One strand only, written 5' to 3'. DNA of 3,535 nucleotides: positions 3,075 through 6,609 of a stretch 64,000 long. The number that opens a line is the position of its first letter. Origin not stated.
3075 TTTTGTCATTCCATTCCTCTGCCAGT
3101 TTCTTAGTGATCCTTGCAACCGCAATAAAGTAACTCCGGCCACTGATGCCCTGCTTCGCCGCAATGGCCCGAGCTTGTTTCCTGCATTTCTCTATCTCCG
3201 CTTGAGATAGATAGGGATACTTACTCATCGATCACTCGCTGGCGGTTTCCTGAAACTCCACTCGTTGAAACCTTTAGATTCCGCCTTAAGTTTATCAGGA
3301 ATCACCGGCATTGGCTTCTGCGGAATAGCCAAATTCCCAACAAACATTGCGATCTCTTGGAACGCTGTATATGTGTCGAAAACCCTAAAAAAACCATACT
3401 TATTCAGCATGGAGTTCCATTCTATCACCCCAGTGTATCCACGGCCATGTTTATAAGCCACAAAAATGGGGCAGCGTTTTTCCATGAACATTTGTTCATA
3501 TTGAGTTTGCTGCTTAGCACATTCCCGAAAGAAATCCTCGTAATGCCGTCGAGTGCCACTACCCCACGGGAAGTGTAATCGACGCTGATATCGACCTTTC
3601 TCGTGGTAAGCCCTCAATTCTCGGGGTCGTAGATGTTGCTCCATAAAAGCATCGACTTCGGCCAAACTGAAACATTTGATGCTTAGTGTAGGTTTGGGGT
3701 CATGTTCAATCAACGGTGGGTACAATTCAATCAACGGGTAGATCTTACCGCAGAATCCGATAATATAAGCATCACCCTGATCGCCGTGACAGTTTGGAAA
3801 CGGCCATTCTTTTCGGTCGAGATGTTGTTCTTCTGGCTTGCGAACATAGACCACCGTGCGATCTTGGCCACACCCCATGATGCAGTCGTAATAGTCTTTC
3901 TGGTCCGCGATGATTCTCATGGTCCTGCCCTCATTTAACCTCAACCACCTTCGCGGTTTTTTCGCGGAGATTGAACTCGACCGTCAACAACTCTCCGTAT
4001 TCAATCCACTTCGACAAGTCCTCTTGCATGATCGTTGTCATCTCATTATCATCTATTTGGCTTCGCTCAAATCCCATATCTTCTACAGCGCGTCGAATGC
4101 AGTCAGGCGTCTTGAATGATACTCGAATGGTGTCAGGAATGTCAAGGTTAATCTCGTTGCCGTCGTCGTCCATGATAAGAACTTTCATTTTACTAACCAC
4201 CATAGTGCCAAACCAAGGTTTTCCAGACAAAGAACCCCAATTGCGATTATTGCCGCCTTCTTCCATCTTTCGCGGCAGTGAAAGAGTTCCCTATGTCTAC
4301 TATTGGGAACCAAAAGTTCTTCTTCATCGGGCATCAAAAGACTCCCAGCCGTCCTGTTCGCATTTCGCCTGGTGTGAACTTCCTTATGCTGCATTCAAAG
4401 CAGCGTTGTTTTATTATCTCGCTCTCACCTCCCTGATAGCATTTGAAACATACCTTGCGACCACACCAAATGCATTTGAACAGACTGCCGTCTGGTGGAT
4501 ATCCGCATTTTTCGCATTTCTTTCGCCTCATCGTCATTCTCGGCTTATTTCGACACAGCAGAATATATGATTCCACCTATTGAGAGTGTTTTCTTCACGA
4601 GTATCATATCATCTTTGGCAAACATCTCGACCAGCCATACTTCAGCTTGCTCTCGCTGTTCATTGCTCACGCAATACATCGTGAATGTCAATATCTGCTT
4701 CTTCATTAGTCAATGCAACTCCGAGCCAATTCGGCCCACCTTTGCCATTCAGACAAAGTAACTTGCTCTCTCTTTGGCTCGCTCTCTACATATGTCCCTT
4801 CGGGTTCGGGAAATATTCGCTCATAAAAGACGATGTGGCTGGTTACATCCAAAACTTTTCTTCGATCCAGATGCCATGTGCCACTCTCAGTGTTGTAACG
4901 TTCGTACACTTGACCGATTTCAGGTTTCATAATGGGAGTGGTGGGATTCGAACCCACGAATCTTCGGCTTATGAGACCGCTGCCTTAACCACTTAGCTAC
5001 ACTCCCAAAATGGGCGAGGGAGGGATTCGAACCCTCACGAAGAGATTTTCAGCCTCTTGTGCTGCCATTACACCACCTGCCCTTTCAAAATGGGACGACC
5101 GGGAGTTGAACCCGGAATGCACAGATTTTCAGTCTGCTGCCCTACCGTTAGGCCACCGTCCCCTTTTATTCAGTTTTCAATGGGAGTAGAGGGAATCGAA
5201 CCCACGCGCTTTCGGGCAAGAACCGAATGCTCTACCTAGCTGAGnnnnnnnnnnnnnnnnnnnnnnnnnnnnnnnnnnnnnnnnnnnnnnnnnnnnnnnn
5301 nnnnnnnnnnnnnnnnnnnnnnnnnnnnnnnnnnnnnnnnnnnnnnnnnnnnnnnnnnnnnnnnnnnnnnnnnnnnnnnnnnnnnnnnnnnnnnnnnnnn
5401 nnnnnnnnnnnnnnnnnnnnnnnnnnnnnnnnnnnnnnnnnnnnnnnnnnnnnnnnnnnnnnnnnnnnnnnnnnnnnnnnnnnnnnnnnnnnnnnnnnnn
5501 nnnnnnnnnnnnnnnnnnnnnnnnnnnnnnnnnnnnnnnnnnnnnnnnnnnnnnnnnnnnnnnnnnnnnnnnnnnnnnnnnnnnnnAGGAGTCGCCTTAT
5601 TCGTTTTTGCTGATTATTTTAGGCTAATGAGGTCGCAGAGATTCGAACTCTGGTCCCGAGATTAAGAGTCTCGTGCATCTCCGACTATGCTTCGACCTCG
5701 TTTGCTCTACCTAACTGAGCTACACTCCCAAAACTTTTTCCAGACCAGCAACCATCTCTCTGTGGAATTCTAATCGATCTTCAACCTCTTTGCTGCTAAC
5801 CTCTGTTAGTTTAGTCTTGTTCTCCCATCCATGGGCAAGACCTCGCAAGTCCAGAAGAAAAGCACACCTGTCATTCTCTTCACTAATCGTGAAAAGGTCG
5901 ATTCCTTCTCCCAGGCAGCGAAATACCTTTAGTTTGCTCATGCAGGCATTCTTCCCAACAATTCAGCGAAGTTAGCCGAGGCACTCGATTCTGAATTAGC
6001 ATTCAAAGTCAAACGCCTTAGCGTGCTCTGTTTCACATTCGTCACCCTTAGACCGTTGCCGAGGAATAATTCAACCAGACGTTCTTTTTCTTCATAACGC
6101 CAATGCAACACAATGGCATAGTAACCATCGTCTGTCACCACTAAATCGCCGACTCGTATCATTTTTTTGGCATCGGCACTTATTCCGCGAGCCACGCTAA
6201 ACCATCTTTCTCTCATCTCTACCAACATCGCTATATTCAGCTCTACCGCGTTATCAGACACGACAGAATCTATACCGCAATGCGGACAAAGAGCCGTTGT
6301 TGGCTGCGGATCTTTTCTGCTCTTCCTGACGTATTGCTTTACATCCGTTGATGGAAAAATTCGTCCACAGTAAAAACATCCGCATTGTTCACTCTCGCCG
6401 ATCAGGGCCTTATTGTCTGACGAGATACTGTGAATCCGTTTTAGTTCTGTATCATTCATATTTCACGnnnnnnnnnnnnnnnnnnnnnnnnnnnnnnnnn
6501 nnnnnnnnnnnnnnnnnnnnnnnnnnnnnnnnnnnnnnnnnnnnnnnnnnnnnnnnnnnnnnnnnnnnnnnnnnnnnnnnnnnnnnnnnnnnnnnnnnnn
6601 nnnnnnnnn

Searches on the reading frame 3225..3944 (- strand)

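Call 98: search_protein_families(library=phrogs, proteins=[window:3225-3944:-], max_evalue=0.001)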
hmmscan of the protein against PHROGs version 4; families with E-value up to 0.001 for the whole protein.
window:3225-3944:- (239 aa): 1 family
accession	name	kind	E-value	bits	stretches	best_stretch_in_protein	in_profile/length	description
phrog_4243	-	unknown function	1.4e-10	42.9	1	137-233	126-229/232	-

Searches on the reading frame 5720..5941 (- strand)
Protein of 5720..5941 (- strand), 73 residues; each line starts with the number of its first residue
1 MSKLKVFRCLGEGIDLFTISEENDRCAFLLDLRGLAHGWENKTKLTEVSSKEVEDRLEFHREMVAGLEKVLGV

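Call 61: search_protein_families(library=pfam, proteins=[window:5720-5941:-], max_evalue=0.05)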
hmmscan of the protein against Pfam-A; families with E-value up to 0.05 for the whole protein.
window:5720-5941:- (73 aa): 1 family
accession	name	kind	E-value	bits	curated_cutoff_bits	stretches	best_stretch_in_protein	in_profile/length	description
PF19645.4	DUF6148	-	0.016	15.7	27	1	42-69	33-60/74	Family of unknown function (DUF6148)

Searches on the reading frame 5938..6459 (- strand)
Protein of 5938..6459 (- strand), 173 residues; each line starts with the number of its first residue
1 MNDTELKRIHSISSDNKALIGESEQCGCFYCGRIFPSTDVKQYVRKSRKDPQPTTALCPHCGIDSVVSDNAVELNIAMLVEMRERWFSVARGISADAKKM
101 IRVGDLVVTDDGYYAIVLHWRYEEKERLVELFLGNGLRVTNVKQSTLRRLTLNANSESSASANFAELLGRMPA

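Call 10: search_protein_families(library=pfam, proteins=[window:5938-6459:-], max_evalue=0.01)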
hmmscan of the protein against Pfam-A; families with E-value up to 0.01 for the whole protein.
window:5938-6459:- (173 aa): 0 families

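Call 61: search_protein_families(library=pfam, proteins=[window:5938-6459:-], max_evalue=0.05)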
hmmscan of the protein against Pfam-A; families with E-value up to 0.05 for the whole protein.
window:5938-6459:- (173 aa): 0 families

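Call 62: search_protein_families(library=phrogs, proteins=[window:5938-6459:-], max_evalue=0.01)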
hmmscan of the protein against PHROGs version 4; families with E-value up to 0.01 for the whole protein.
window:5938-6459:- (173 aa): 1 family
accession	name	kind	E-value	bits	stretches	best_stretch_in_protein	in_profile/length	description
phrog_30788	-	unknown function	9.8e-14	52.6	1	9-87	20-94/95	-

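Call 64: find_homologous_proteins(query=window:5938-6459:-, max_evalue=0.00001)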
Query window:5938-6459:- (173 aa): 124 proteins with E <= 0.00001 among 202 candidates; the best 120 are listed.
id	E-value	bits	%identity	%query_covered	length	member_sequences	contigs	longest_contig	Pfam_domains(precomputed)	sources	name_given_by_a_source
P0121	3.5e-110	383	100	100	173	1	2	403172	-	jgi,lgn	jgi:uncharacterized Zn finger protein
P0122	1.4e-41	160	49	97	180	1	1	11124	-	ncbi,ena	-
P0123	7.3e-25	106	61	49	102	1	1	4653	-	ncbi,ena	-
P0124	1.4e-24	105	46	45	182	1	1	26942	-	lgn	-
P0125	7.9e-15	73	45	49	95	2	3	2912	-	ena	-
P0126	9.9e-15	73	40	51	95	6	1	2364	-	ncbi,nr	ncbi:MAG: cytoplasmic protein [Clostridia bacterium]|nr:cytoplasmic protein [Clostridia bacterium]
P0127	3.7e-14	71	35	52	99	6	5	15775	-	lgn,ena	-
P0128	1.7e-13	69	35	53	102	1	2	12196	-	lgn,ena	-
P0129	3.5e-13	68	39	51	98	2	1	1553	-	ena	-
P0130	1.2e-12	66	42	49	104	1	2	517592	-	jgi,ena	jgi:hypothetical protein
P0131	1.5e-12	66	41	66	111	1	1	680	-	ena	-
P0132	2.0e-12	65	43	50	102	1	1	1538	-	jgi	jgi:hypothetical protein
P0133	2.3e-12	65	42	50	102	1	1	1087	-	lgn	-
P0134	2.5e-12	65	41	52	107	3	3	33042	-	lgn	-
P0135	4.9e-12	64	43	47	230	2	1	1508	-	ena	-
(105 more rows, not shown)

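Call 65: find_encoding_contigs(protein=P0122, flank=5000, max_places=1)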
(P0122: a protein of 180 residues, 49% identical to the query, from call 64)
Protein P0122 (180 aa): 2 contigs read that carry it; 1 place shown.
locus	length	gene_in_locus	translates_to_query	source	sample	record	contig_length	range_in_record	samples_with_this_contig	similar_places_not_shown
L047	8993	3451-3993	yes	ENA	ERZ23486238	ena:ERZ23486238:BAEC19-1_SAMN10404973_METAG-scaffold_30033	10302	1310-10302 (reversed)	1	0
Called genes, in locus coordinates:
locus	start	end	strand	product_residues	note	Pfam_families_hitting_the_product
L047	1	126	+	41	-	?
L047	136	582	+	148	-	PF00908:dTDP_sugar_isom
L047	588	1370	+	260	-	PF04321:RmlD_sub_bind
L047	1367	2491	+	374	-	PF02350:Epimerase_2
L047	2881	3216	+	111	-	-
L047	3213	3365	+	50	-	-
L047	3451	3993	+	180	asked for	-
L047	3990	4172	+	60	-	-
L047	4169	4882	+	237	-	-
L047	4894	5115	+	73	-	-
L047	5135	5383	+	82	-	-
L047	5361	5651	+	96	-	-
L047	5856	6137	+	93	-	-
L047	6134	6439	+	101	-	-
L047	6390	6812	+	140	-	-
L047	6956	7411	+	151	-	-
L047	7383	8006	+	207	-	-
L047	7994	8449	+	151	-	-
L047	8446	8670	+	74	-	-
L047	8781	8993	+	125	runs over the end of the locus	PF18911:PKD_4 (weak), PF22352:K319L-like_PKD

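Call 66: find_encoding_contigs(protein=P0123, flank=5000, max_places=1)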
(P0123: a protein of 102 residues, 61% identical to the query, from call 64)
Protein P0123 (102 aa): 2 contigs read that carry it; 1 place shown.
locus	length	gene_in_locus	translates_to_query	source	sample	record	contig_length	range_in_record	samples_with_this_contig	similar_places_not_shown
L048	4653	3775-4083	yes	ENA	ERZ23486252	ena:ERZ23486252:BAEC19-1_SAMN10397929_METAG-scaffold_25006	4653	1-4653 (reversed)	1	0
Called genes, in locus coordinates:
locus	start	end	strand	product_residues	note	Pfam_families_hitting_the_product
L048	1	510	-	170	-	?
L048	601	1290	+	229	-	-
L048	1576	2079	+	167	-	-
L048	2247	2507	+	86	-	-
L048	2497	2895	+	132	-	-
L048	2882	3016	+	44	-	-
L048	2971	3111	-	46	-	-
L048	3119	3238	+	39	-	-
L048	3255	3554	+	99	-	-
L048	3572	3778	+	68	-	-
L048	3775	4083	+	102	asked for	-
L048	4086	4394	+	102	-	-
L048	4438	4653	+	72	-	?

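Call 88: find_encoding_contigs(protein=P0124, flank=4000, max_places=1)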
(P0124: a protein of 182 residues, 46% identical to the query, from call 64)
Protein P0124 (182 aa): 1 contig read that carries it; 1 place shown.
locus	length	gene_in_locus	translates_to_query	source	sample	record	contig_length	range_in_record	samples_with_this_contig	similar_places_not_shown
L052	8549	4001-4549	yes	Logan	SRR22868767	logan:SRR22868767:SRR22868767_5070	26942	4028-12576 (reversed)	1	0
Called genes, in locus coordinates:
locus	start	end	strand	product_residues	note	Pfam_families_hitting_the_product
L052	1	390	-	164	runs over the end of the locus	-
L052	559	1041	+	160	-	-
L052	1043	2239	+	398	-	-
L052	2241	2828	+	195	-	-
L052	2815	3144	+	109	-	PF01981:PTH2 (weak)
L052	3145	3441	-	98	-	-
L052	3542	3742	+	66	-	-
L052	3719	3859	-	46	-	-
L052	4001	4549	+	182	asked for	-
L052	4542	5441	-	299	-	PF03747:ADP_ribosyl_GH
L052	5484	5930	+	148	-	-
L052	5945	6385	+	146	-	PF00782:DSPc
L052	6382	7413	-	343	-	-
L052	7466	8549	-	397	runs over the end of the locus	-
